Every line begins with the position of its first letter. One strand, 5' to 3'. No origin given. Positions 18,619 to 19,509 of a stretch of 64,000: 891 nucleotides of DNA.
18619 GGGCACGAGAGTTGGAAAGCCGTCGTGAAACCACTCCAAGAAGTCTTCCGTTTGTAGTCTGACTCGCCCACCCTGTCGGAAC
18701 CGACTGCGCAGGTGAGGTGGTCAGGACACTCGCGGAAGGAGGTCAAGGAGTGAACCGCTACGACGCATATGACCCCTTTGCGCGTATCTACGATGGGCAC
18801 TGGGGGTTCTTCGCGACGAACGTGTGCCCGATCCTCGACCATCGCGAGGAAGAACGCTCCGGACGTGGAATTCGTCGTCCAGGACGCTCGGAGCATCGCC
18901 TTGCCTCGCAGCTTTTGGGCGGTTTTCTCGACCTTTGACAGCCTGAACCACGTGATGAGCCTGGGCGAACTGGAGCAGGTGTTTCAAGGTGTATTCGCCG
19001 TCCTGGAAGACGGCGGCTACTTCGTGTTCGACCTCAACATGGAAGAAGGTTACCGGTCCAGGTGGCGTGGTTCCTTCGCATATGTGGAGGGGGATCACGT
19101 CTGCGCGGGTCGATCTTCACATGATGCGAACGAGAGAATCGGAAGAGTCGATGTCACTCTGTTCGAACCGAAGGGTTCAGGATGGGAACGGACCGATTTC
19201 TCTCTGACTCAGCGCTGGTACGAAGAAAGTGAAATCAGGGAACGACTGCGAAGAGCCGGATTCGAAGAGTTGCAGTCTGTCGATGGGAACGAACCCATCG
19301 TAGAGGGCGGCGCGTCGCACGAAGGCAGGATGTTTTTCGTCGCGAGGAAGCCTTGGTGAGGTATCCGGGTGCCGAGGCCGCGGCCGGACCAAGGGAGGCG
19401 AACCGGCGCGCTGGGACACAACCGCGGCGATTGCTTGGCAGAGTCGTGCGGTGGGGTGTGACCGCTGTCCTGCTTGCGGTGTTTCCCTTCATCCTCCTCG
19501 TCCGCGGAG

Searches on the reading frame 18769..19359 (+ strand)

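Call 24: search_protein_families(library=pfam, proteins=[window:18769-19359:+], max_evalue=0.001)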
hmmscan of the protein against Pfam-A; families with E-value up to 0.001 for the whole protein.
window:18769-19359:+ (196 aa): 2 families
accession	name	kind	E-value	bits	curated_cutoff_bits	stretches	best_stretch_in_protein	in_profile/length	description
PF13649.12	Methyltransf_25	-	2.4e-06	28.6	27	1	24-83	39-97/97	Methyltransferase domain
PF08241.18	Methyltransf_11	-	0.00021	22.3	21.2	1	24-87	32-95/95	Methyltransferase domain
